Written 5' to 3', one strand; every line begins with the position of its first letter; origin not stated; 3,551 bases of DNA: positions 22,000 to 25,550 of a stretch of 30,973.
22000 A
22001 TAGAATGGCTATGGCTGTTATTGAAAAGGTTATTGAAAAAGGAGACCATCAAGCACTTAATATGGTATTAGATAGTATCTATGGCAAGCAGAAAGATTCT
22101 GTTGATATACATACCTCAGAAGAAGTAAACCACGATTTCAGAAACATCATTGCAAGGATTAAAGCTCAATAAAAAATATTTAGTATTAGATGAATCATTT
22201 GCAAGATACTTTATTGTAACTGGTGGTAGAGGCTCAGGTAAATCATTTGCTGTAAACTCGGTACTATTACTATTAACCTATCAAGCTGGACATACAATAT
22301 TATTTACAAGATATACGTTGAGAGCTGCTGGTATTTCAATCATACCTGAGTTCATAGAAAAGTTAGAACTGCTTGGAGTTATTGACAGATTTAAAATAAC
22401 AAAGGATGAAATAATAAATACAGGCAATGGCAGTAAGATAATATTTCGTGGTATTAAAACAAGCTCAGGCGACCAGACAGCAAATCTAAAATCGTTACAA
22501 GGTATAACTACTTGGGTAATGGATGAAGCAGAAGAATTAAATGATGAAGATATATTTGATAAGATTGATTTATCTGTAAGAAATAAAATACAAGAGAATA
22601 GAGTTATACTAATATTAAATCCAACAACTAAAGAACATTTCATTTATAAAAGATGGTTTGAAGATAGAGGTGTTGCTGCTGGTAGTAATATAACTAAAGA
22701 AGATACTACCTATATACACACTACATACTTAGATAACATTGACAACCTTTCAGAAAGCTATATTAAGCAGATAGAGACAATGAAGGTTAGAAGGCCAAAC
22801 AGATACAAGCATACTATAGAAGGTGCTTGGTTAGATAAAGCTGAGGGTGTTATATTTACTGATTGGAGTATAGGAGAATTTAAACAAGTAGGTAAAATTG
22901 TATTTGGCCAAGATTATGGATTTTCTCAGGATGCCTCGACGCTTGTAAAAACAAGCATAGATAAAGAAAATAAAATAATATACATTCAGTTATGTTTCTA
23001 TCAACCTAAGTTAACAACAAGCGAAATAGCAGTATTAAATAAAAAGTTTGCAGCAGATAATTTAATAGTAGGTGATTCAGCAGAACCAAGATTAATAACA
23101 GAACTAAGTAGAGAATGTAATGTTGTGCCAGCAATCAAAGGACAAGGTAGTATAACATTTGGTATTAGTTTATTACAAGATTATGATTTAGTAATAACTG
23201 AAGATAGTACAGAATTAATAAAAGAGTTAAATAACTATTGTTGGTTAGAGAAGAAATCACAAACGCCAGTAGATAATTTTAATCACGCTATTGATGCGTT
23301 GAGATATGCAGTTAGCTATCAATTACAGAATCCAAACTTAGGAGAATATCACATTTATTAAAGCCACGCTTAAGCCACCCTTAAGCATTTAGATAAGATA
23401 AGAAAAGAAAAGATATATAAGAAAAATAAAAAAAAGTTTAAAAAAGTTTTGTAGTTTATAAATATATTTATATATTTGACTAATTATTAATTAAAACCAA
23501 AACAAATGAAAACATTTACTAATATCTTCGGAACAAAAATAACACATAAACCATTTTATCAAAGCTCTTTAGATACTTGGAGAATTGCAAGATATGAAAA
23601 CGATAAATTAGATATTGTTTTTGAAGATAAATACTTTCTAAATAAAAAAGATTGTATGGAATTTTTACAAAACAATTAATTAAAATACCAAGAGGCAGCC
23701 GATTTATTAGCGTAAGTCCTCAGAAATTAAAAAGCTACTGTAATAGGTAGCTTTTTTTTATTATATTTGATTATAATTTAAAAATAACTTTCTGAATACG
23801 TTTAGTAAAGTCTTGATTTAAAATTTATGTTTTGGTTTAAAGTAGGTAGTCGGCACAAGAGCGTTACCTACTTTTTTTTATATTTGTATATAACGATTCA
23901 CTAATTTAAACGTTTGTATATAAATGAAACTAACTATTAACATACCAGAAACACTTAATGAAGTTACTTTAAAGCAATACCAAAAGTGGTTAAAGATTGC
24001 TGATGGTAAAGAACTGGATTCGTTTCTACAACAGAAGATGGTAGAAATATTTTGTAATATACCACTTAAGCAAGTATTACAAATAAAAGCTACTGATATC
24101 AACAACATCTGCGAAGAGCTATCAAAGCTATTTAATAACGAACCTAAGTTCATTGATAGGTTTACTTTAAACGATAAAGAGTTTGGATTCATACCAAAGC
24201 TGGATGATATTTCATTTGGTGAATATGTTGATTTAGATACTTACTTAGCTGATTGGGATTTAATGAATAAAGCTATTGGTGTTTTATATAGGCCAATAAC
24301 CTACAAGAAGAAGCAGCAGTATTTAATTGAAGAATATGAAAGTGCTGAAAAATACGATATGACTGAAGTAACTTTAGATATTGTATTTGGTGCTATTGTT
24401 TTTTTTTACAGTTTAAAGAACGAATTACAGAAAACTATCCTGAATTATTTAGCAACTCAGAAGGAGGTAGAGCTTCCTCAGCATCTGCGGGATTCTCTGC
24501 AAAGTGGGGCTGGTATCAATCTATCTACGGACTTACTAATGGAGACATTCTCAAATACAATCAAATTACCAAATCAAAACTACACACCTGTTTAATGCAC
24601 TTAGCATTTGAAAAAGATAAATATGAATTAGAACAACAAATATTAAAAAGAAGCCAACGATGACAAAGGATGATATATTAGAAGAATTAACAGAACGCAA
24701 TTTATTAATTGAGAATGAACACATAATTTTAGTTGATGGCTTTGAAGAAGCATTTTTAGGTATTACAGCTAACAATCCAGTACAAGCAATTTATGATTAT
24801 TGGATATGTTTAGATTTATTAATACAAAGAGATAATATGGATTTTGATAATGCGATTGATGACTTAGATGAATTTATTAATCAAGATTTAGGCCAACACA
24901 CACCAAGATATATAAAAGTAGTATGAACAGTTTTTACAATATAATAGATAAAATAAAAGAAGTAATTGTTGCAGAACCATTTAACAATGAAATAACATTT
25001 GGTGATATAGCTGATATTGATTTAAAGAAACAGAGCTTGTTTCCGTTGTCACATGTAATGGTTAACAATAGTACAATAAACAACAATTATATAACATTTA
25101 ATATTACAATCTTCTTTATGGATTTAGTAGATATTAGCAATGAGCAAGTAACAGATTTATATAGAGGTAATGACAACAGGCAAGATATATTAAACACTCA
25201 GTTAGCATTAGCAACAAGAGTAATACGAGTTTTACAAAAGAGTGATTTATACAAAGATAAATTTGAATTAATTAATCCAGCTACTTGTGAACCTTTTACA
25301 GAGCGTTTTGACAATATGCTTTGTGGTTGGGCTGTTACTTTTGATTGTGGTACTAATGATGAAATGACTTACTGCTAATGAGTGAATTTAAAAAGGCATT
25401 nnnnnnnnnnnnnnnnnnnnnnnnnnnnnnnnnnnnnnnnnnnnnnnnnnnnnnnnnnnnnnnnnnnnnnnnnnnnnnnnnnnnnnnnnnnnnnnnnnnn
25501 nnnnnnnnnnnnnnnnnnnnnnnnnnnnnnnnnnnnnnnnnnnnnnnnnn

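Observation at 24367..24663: Candidate -1 programmed frameshift on a T9 run in the first virion-operon gene (G/GT-like chaperone pair at a non-canonical position)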

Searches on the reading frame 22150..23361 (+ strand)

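Call 5: search_protein_families(library=pfam, max_evalue=1, proteins=[window:22150-23361:+])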
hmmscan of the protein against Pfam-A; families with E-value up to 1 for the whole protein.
window:22150-23361:+ (403 aa): 8 families
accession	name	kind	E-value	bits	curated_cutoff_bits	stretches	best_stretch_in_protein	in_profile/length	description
PF04466.19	Terminase_3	-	4.2e-35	121.6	23.2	1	19-225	3-200/201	Phage terminase large subunit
PF17288.8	Terminase_3C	-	2.5e-18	67.4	26.7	1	255-389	1-154/155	Terminase RNAseH like domain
PF03237.21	Terminase_6N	-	7.2e-07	29.5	22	1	24-237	3-210/215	Terminase large subunit, T4likevirus-type, N-terminal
PF13401.12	AAA_22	-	0.0045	17.7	27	1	20-148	7-114/130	AAA domain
PF13191.12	AAA_16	-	0.032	15.2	32.6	1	19-74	25-75/167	AAA ATPase domain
PF13245.12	AAA_19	-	0.048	14.3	25.1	1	18-60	11-54/134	AAA domain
PF01580.24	FtsK_SpoIIIE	-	0.22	11.4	24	1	13-44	33-65/221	FtsK/SpoIIIE family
PF00270.35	DEAD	-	0.27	11.4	26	0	22-154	18-154/167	DEAD/DEAH box helicase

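Call 6: search_protein_families(library=phrogs, max_evalue=0.01, proteins=[window:22150-23361:+])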
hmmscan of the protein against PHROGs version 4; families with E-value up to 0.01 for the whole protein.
window:22150-23361:+ (403 aa): 7 families
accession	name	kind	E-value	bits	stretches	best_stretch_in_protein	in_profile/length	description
phrog_2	-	head and packaging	7.6e-44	151.6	1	18-393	277-594/807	terminase large subunit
phrog_3717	-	head and packaging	2.8e-40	139.5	1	5-273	10-275/277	terminase large subunit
phrog_5653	-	head and packaging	3.7e-31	109.4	1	230-390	5-179/199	terminase large subunit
phrog_6672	-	head and packaging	1.9e-22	80.4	1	274-394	4-132/145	terminase large subunit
phrog_10250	-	head and packaging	4e-08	34.3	1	215-394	6-218/228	terminase large subunit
phrog_979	-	head and packaging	1.8e-07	31.2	1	9-167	158-312/642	terminase large subunit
phrog_22023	-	unknown function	0.00019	22.7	1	144-265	17-131/153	-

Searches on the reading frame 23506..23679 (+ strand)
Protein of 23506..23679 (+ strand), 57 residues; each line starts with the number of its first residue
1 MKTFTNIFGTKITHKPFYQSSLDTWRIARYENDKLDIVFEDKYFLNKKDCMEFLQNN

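Call 5: search_protein_families(library=pfam, max_evalue=1, proteins=[window:23506-23679:+])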
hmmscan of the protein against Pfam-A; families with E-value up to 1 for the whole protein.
window:23506-23679:+ (57 aa): 0 families

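Call 6: search_protein_families(library=phrogs, max_evalue=0.01, proteins=[window:23506-23679:+])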
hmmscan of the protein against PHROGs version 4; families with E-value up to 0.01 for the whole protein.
window:23506-23679:+ (57 aa): 1 family
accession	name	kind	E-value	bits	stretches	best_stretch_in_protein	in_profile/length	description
phrog_11451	-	transcription regulation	0.0051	18.2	1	12-56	51-95/98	CI-like repressor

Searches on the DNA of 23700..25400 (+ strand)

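Call 7: search_dna_similar(query=window:23700-25400:+, collection=phages, mode=distant, max_rows=30)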
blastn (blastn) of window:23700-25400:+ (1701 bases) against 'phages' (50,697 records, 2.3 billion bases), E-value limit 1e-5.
No match.
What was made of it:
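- Tried and rejected: blastn of the region against GenBank phages found no match (call 7).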

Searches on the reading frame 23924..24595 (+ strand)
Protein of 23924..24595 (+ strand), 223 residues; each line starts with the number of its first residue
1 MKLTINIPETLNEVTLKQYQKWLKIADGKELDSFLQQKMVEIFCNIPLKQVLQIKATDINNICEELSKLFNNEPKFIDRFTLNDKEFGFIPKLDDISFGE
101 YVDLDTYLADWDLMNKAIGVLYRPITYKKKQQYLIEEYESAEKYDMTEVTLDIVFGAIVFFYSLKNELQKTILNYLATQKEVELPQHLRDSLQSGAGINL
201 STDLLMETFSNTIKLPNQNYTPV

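Call 5: search_protein_families(library=pfam, max_evalue=1, proteins=[window:23924-24595:+])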
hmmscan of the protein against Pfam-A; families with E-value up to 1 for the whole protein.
window:23924-24595:+ (223 aa): 4 families
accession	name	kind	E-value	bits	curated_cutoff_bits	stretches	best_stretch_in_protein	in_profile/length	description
PF08970.15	Sda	-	0.037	14.2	22.6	0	199-215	3-19/45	Sporulation inhibitor A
PF21073.2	GDH_HM1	-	0.067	13.6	21.2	1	28-68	16-56/60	Glutamate dehydrogenase, helical motif 1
PF02175.22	7TM_GPCR_Srb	-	0.091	13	21.7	1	63-164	140-233/236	Serpentine type 7TM GPCR chemoreceptor Srb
PF19162.5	DUF5844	-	0.093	13.6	25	1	42-75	31-64/109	Family of unknown function (DUF5844)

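Call 6: search_protein_families(library=phrogs, max_evalue=0.01, proteins=[window:23924-24595:+])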
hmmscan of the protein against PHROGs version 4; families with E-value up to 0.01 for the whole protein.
window:23924-24595:+ (223 aa): 1 family
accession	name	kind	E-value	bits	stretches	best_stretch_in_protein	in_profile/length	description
phrog_32199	-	unknown function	1.4e-16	62.2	1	1-174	1-163/175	-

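Call 60: predict_structure(alignment_id=A3)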
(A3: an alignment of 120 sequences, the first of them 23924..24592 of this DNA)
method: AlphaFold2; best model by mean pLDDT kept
length: 223 residues; sequences in the alignment: 120
mean_pLDDT: 89.3   pTM: 0.79
mean pLDDT of the five models: 89.3, 89.1, 88.5, 88.0, 87.8
residues with pLDDT >= 90: 166; 70-90: 17; 50-70: 40; < 50: 0
segments of 3 or more residues with pLDDT < 50: none
pLDDT, mean of each block of 10 residues (from residue 1): 94 98 95 96 98 97 97 96 98 94 96 98 98 97 97 97 91 85 66 60 65 61 64
secondary structure, 60 per line:
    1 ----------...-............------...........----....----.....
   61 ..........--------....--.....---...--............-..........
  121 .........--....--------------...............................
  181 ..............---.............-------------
elements in order: H16-26 H33-43 H48-51 H56-70 E79-82 E85-89 H98-109 H111-121 E122-129 E132-135 H151-194 H198-210
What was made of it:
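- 23924..24595 (+): Zero-frame ORF giving the short isoform (223 aa): N-terminal alpha/beta domain plus a long helix and tail A. Member of PHROG 32199 (function unknown). AlphaFold model pLDDT 89.3, pTM 0.79, with helix 151-194 running through the slip site (call 60).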

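Call 63: fold_search(model_id=the predicted structure, library=pdb)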
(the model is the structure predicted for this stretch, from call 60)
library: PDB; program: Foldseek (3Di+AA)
matches with E <= 10: 68; with E <= 0.001: 0
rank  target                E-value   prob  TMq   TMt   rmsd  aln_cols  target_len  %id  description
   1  9qpq_L                1.1e+00  0.06  0.13  0.15  28.9       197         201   11  The structure of the COPI leaf bound to GOLPH3 (released 2025-10-22)
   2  2l7z_MODEL_1_A        1.2e+00  0.11  0.15  0.28   9.5        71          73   14  NMR Structure of A13 homedomain (released 2011-11-09)
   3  1b72_B                1.8e+00  0.08  0.14  0.26   6.8        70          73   11  PBX1, HOMEOBOX PROTEIN HOX-B1/DNA TERNARY COMPLEX (released 1999-02-19)
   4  1b8i_B                2.1e+00  0.08  0.14  0.29   6.3        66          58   12  STRUCTURE OF THE HOMEOTIC UBX/EXD/DNA TERNARY COMPLEX (released 1999-04-12)
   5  4uus_B                2.4e+00  0.07  0.13  0.26   6.7        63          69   13  CRYSTAL STRUCTURE OF A UBX-EXD-DNA COMPLEX INCLUDING THE UBDA MOTIF (released 2015-02-18)
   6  6qly                  2.4e+00  0.02  0.11  0.09  22.5       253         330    9  IDOL FERM domain (released 2020-02-19)
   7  1lfu_MODEL_1_P        2.5e+00  0.06  0.13  0.22   7.6        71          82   13  NMR Solution Structure of the Extended PBX Homeodomain Bound to DNA (released 2003-01-14)
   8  8eml_B                3.0e+00  0.10  0.15  0.34   6.1        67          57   13  Crystal Structure of Gsx2 Homeodomain in Complex with DNA (released 2023-10-18)
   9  8y9j_D                3.2e+00  0.06  0.15  0.16  13.2       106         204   11  Structure of the Ebola virus nucleocapsid subunit (released 2025-01-29)
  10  9b8u_B                3.4e+00  0.11  0.13  0.35   6.6        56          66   18  Crystal structure of CRX-Ret4 oligonucleotide complex (released 2024-07-31)
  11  4p6z_S                3.4e+00  0.03  0.14  0.20  15.6       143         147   11  Crystal structure of the human BST2 cytoplasmic domain and the HIV-1 Vpu cytoplasmic domain bound to the clathrin adap (released 2014-05-21)
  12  5eea_G                3.8e+00  0.06  0.14  0.28   6.6        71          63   13  Structure of HOXB13-DNA(CAA) complex (released 2016-10-26)
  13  8eml_A                4.0e+00  0.08  0.15  0.34   6.1        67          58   13  Crystal Structure of Gsx2 Homeodomain in Complex with DNA (released 2023-10-18)
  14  6cp9_E                4.0e+00  0.04  0.11  0.19  10.9        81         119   15  Contact-dependent growth inhibition toxin - immunity protein complex from Klebsiella pneumoniae 342 (released 2019-03-13)
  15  7rwb_M                4.5e+00  0.03  0.09  0.06  12.8        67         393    4  AP2 bound to the APA domain of SGIP in the presence of heparin (released 2022-03-30)
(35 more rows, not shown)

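Call 64: fold_search(model_id=the predicted structure, library=viral)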
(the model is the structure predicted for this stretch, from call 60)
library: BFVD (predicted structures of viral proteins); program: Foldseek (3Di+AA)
matches with E <= 10: 267; with E <= 0.001: 37
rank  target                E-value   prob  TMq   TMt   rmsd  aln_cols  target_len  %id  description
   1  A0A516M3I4            8.8e-21  1.00  0.75  0.77   7.1       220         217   42  (no name in the UniProt tables at hand)
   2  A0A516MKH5            1.2e-14  1.00  0.75  0.82   2.4       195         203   28  (no name in the UniProt tables at hand)
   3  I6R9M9                2.0e-14  1.00  0.65  0.81   3.4       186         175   28  Uncharacterized protein [Nonlabens phage P12024S]
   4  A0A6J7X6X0            7.4e-13  1.00  0.65  0.71   3.9       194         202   19  Uncharacterized protein [uncultured Caudovirales phage]
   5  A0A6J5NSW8            2.2e-12  1.00  0.69  0.79   3.4       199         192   25  Uncharacterized protein [uncultured Caudovirales phage]
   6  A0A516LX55            5.0e-12  1.00  0.67  0.61   5.6       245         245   22  (no name in the UniProt tables at hand)
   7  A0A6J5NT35            2.6e-11  1.00  0.63  0.53  18.5       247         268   21  Uncharacterized protein [uncultured Caudovirales phage]
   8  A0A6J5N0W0            5.9e-11  1.00  0.60  0.51  11.3       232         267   21  Uncharacterized protein [uncultured Caudovirales phage]
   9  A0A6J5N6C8            7.9e-11  1.00  0.63  0.54  13.4       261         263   19  Uncharacterized protein [uncultured Caudovirales phage]
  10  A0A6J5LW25            1.5e-10  1.00  0.56  0.55   7.3       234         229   20  Uncharacterized protein [uncultured Caudovirales phage]
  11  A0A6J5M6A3            4.7e-10  1.00  0.61  0.59   8.2       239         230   19  Uncharacterized protein [uncultured Caudovirales phage]
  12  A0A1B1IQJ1            7.4e-10  1.00  0.55  0.54   7.2       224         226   22  (no name in the UniProt tables at hand)
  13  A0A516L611            8.3e-10  1.00  0.58  0.51   8.6       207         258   25  (no name in the UniProt tables at hand)
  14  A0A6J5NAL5            1.2e-09  1.00  0.57  0.59   7.0       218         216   18  Uncharacterized protein [uncultured Caudovirales phage]
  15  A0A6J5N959            1.3e-09  1.00  0.54  0.65   6.1       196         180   22  Uncharacterized protein [uncultured Caudovirales phage]
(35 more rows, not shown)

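Call 66: search_protein_families(library=ncbifam, max_evalue=0.1, proteins=[window:23924-24595:+])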
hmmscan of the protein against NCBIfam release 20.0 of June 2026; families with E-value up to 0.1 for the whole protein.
window:23924-24595:+ (223 aa): 0 families

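Call 91: search_protein_families(library=phrogs, alignment_id=A3, max_evalue=0.05)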
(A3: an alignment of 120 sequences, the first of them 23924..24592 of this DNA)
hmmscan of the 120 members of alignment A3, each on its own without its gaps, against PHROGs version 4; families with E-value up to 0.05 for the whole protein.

A. member 1, window:23924-24592:+ (223 aa): 1 family
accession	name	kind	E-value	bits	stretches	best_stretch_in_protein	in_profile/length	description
phrog_32199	-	unknown function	1.4e-16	62.2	1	1-174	1-163/175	-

B. families by the number of members that match (of 120 scanned): 30 families (the first 25 are shown)
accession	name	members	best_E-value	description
phrog_32199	-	120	1e-81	-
phrog_166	-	8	8.3e-05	tail protein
phrog_11101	-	3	0.0039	-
phrog_15390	-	3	0.018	-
phrog_38404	-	1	0.0015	-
phrog_18349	-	1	0.003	-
phrog_27730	-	1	0.0038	-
phrog_21738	-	1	0.0068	-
phrog_5995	-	1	0.0072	DNA polymerase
phrog_11121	-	1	0.0082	-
phrog_3687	-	1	0.0093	-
phrog_11388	-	1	0.011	-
phrog_9142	-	1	0.014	-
phrog_25875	-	1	0.014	tail assembly chaperone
phrog_13356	-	1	0.016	-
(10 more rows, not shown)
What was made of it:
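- On G/GT-type tail assembly chaperone: In PHROGs, 1 of 120 members hits a chaperone family at E 0.014, and 8 of 120 hit phrog_166 'tail protein' at best E 8e-5 (call 91).
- On PHROG 32199 (function unknown): 120 of 120 diverse members match (call 91).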

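Call 92: search_protein_families(library=pfam, alignment_id=A3, max_evalue=0.05)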
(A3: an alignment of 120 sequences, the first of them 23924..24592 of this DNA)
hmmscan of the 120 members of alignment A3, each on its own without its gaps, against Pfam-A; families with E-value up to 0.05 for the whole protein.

A. member 1, window:23924-24592:+ (223 aa): 1 family
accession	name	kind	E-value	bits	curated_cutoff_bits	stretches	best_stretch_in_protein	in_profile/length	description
PF08970.15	Sda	-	0.037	14.2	22.6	0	199-215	3-19/45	Sporulation inhibitor A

B. families by the number of members that match (of 120 scanned): 40 families (the first 25 are shown)
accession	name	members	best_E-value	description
PF03662.20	Glyco_hydro_79n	2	1.5e-05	Glycosyl hydrolase family 79, N-terminal domain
PF17462.7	DUF5424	1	0.00053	Family of unknown function (DUF5424)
PF22459.2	PrgX_C_TPR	1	0.0023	Pheromone cCF10 receptor, C-terminal TPR region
PF20669.3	Exo70_N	1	0.0032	Exocyst complex component Exo70 N-terminal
PF18061.6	CRISPR_Cas9_WED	1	0.0036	CRISPR-Cas9 WED domain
PF01829.23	Peptidase_A6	1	0.0042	Peptidase A6 family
PF21832.1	DUF6892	1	0.0069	Family of unknown function (DUF6892)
PF21055.3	ZSWIM4-8_C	1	0.0073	ZSWIM4-8, C-terminal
PF16837.10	SF3A3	1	0.0081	Pre-mRNA-splicing factor SF3A3, of SF3a complex, Prp9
PF17562.7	Styelin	1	0.0089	Styelin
PF15739.10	TSNAXIP1_N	1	0.014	Translin-associated factor X-interacting N-terminus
PF22392.1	Cmr7b-like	1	0.014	Cmr7b-like, BtrG-like domain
PF03415.19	Peptidase_C11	1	0.015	Clostripain family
PF25683.1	URGCP_GTPase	1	0.016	URGCP-like GTPase domain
PF12902.13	Ferritin-like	1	0.017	Ferritin-like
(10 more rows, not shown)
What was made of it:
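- On G/GT-type tail assembly chaperone: Pfam and NCBIfam give nothing (calls 5, 66, 92).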
